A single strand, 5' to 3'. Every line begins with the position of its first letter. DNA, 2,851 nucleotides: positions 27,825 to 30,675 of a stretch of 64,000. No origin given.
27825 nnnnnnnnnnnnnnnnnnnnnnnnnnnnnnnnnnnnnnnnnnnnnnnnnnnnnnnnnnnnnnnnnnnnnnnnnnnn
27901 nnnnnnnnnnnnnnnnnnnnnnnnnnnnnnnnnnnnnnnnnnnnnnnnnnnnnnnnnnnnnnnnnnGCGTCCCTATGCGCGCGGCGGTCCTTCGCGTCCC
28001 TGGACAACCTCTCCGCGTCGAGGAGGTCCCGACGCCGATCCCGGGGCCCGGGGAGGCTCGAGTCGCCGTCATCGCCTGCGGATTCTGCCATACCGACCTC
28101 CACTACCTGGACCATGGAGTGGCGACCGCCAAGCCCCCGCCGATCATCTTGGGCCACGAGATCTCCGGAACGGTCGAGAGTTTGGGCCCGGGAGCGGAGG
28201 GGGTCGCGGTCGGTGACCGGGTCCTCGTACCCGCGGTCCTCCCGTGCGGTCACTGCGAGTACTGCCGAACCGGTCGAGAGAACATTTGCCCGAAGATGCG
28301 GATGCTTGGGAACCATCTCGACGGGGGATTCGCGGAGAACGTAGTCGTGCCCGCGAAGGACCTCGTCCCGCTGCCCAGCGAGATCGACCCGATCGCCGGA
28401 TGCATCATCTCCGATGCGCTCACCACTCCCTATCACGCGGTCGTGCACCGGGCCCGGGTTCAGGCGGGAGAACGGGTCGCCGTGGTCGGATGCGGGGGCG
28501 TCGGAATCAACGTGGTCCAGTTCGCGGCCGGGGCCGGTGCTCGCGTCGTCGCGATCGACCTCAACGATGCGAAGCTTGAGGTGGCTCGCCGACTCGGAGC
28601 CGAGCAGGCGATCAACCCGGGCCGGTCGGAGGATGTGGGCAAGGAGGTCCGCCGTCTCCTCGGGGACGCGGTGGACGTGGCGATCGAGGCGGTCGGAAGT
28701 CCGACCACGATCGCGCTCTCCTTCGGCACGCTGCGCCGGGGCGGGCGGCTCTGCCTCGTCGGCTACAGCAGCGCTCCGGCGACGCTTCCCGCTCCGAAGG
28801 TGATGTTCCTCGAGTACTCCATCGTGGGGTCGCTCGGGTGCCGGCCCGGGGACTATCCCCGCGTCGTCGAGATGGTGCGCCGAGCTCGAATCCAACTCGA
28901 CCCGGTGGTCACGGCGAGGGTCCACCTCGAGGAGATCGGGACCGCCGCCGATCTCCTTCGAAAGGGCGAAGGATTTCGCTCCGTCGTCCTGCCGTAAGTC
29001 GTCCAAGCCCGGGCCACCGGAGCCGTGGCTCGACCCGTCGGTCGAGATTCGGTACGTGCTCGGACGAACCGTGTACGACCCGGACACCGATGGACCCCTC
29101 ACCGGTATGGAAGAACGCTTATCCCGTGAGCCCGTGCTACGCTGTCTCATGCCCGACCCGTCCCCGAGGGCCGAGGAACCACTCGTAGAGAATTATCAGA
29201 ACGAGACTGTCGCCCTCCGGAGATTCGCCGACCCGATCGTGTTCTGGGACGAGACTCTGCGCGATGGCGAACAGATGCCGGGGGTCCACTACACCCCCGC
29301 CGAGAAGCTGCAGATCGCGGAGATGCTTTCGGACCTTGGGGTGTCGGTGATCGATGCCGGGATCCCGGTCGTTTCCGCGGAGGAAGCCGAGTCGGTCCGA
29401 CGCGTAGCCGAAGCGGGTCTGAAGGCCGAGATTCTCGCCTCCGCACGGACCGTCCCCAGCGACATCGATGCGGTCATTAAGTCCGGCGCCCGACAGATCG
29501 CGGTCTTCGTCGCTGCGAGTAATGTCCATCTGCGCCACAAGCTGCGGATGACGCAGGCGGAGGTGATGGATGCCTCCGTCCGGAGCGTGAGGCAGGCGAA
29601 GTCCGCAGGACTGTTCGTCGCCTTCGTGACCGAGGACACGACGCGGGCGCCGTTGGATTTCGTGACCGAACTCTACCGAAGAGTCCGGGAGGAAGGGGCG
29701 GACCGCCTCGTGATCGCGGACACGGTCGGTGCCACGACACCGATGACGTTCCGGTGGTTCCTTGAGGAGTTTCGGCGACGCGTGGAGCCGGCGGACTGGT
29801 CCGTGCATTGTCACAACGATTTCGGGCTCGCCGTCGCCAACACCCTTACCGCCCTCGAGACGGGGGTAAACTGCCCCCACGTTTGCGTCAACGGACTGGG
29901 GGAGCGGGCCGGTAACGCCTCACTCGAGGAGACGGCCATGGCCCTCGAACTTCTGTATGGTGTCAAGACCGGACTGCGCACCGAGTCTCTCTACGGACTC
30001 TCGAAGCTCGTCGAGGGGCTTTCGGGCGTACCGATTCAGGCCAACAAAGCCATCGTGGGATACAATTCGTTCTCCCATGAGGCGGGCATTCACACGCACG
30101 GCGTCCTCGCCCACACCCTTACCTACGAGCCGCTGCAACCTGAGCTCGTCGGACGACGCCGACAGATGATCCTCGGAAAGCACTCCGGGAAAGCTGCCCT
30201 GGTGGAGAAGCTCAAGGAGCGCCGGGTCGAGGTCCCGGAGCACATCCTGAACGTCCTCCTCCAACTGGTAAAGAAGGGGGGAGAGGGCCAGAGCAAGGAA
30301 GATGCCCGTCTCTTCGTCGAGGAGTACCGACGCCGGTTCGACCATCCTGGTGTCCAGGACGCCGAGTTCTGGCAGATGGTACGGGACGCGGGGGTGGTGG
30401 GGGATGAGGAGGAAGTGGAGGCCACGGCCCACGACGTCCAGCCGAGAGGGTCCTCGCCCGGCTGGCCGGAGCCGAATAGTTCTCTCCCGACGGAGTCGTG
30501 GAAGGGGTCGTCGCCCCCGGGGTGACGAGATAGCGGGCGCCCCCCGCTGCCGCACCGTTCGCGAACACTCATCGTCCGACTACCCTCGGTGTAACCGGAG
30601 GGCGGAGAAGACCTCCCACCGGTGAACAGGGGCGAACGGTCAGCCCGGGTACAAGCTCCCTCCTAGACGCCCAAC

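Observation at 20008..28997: Seven-gene operon for ATP-dependent benzoyl-CoA dearomatisation and ring opening on an archaeal contig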

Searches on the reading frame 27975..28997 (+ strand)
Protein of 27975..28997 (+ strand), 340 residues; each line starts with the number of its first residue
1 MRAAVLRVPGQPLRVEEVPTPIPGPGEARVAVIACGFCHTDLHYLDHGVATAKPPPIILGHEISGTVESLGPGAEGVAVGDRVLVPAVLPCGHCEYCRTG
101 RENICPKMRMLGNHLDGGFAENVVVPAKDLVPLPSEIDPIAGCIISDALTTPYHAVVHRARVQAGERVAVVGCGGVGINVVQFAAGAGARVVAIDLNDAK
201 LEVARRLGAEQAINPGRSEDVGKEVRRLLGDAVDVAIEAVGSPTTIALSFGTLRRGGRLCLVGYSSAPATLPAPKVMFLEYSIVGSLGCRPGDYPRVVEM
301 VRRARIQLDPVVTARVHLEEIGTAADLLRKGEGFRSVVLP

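Call 5: search_protein_families(library=pfam, proteins=[window:27975-28997:+], max_evalue=0.001)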
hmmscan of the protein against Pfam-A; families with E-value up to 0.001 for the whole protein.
window:27975-28997:+ (340 aa): 6 families
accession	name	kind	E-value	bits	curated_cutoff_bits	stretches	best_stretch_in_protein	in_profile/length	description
PF08240.17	ADH_N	-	2.3e-32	111.8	23.5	1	24-134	1-103/104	Alcohol dehydrogenase GroES-like domain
PF00107.32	ADH_zinc_N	-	3.8e-31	108.2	31.8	1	175-301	1-127/129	Zinc-binding dehydrogenase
PF13602.12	ADH_zinc_N_2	-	1e-06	30.2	27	1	207-332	1-127/134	Zinc-binding dehydrogenase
PF16912.11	Glu_dehyd_C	-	3.8e-05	23.7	34.9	1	159-324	24-197/211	Glucose dehydrogenase C-terminus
PF01262.27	AlaDh_PNT_C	-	9.4e-05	22.4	23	1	166-215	29-78/214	Alanine dehydrogenase/PNT, C-terminal domain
PF02737.24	3HCDH_N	-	0.00058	20.3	22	1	168-209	2-43/180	3-hydroxyacyl-CoA dehydrogenase, NAD binding domain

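Call 6: search_protein_families(library=ncbifam, proteins=[window:27975-28997:+], max_evalue=0.001)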
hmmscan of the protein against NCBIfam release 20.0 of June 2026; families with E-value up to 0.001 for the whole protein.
window:27975-28997:+ (340 aa): 29 families (the best 25 are shown)
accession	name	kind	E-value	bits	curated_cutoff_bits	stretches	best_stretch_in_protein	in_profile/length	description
TIGR03201.1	dearomat_had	equivalog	7.4e-74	248.9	338.65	1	8-338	6-346/349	6-hydroxycyclohex-1-ene-1-carbonyl-CoA dehydrogenase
NF010344.0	PRK13771.1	subfamily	1.2e-58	198.7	349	1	1-331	1-323/334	putative alcohol dehydrogenase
TIGR03451.1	mycoS_dep_FDH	equivalog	7.4e-57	192.8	512.9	1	2-338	3-356/358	S-(hydroxymethyl)mycothiol dehydrogenase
TIGR00692.1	tdh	equivalog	1.3e-56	192.1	458.35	1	14-336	12-336/340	L-threonine 3-dehydrogenase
NF006940.0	PRK09422.1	equivalog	9.2e-55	185.9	344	1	1-331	1-325/338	alcohol dehydrogenase AdhP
NF003808.0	PRK05396.1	equivalog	2.3e-53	181.3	380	1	1-335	1-335/341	L-threonine 3-dehydrogenase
TIGR03989.1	Rxyl_3153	subfamily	5.6e-53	180.5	440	2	117-338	139-368/370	NDMA-dependent alcohol dehydrogenase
NF041097.1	keto_inos_dh_IolM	equivalog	1.8e-50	171.7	450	1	13-330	40-379/389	scyllo-inosose 3-dehydrogenase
NF041172.1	AcrlCoa_red_Thmprot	equivalog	1.9e-49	168.4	500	1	1-333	1-326/334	acryloyl-CoA reductase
NF007489.0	PRK10083.1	equivalog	2.4e-48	164.9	376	1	3-330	3-325/339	Zn-dependent oxidoreductase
TIGR02818.1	adh_III_F_hyde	equivalog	2.8e-47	161.5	543.95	2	118-338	139-366/368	S-(hydroxymethyl)glutathione dehydrogenase/class III alcohol dehydrogenase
NF047908.1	AldhRedAhr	equivalog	1.8e-43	148.7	470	1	11-339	14-333/335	NADPH-dependent aldehyde reductase Ahr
NF007375.0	PRK09880.1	equivalog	2.4e-40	138.3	469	1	30-325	32-327/344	L-idonate 5-dehydrogenase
NF007642.0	PRK10309.1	equivalog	4e-38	131.5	550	1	12-324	11-329/347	galactitol-1-phosphate 5-dehydrogenase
TIGR03366.1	HpnZ_proposed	hypoth_equivalog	7e-35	120.7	328.1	1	24-268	4-257/315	putative phosphonate catabolism associated alcohol dehydrogenase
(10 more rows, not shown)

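Call 36: search_solved_structures(query=window:27975-28997:+, max_evalue=1e-30, show_alignments=0)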
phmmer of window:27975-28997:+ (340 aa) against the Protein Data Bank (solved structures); distinct sequences matched with E-value up to 1e-30: 120 (the best 60 are shown).
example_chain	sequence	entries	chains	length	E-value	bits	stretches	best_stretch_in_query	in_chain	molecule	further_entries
1rjw_A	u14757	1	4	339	9.1e-53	183.1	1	1-335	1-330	Alcohol dehydrogenase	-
3pii_A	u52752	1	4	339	1.3e-52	182.5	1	1-335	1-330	Alcohol dehydrogenase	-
1llu_A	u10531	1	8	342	7.8e-51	176.7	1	1-303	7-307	Alcohol Dehydrogenase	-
6iqd_A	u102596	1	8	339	1.5e-50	175.8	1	1-334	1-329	Alcohol dehydrogenase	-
3s1l_A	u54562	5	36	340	1.5e-50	175.8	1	1-332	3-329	Zinc-containing alcohol dehydrogenase superfamily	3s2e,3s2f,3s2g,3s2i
9u4x_A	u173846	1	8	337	4.9e-50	174.1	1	1-334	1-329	Alcohol dehydrogenase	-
2eih_A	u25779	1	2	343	1.3e-48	169.4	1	1-339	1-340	Alcohol dehydrogenase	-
6z42_A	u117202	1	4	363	1.5e-48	169.2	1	1-332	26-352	Alcohol dehydrogenase, zinc-containing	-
7qul_A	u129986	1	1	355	2.6e-48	168.4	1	8-323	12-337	6-hydroxycyclohex-1-ene-1-carbonyl-CoA dehydrogenase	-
7quy_A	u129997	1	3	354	2.9e-48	168.3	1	8-323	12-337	6-hydroxycyclohex-1-ene-1-carbonyl-CoA dehydrogenase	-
3meq_A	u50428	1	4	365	1.1e-47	166.4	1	1-287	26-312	Alcohol dehydrogenase, zinc-containing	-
6n7l_A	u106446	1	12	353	1.5e-47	165.9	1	1-337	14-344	Alcohol dehydrogenase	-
2dfv_A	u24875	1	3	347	3.7e-47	164.6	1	6-333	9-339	Probable L-threonine 3-dehydrogenase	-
2d8a_A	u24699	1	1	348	3.7e-47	164.6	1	6-333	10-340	Probable L-threonine 3-dehydrogenase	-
9flz_A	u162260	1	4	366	5.8e-45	157.4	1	1-268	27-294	alcohol dehydrogenase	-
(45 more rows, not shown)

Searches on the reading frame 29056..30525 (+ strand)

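Call 5: search_protein_families(library=pfam, proteins=[window:29056-30525:+], max_evalue=0.001)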
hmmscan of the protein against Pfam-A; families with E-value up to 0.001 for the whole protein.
window:29056-30525:+ (489 aa): 2 families
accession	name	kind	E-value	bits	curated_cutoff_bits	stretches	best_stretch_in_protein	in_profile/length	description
PF00682.25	HMGL-like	-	2.1e-76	257.2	29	1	63-319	4-260/260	HMGL-like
PF22617.1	HCS_D2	-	1.9e-20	73.5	27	1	333-408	1-77/82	Homocitrate synthase post-HMGL domain-like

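Call 6: search_protein_families(library=ncbifam, proteins=[window:29056-30525:+], max_evalue=0.001)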
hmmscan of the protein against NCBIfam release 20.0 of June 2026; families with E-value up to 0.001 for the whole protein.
window:29056-30525:+ (489 aa): 27 families (the best 25 are shown)
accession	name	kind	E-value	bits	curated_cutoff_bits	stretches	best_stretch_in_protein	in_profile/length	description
NF002085.0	PRK00915.1-2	subfamily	9.8e-132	440.2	517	1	59-417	12-370/504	2-isopropylmalate synthase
TIGR02090.1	LEU1_arch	subfamily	6.1e-128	427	484.75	1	63-410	3-349/363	isopropylmalate/citramalate/homocitrate synthases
NF041069.1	IPMS_Sufob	equivalog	1e-112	377.1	600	1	63-411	3-352/371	isopropylmalate synthase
TIGR02660.1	nifV_homocitr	equivalog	7.7e-107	357.7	462.9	1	61-408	2-348/365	homocitrate synthase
NF002086.0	PRK00915.1-3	equivalog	4.6e-104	348.7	532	1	60-406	6-363/516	2-isopropylmalate synthase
NF002088.0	PRK00915.1-5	equivalog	2.1e-98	330.1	697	1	61-406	4-360/514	2-isopropylmalate synthase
TIGR00973.1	leuA_bact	equivalog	7.1e-97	324.9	598.7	1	61-404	2-356/494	2-isopropylmalate synthase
NF002087.0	PRK00915.1-4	equivalog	2e-96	323.6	729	1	59-395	5-353/516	2-isopropylmalate synthase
TIGR02146.1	LysS_fung_arch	equivalog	3.5e-94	315.9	413.55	1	65-407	3-344/344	homocitrate synthase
NF002084.0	PRK00915.1-1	equivalog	1.4e-80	271.4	748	1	60-390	4-345/523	2-isopropylmalate synthase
TIGR00977.1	citramal_synth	equivalog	2.3e-54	184.6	450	1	61-396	2-351/526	citramalate synthase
NF042433.1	CitmalDyn_Leptosp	equivalog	5.9e-53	180.2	950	1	63-408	10-364/514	(R)-citramalate synthase CimA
NF042434.1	IPMS_Lepto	equivalog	6.2e-48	163.6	500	1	61-408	6-369/374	2-isopropylmalate synthase LeuA2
NF006049.0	PRK08195.1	subfamily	4.8e-20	71.9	229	1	61-324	8-272/344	4-hyroxy-2-oxovalerate/4-hydroxy-2-oxopentanoic acid aldolase,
NF004283.0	PRK05692.1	subfamily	1.2e-19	70.6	246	1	69-323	15-284/300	hydroxymethylglutaryl-CoA lyase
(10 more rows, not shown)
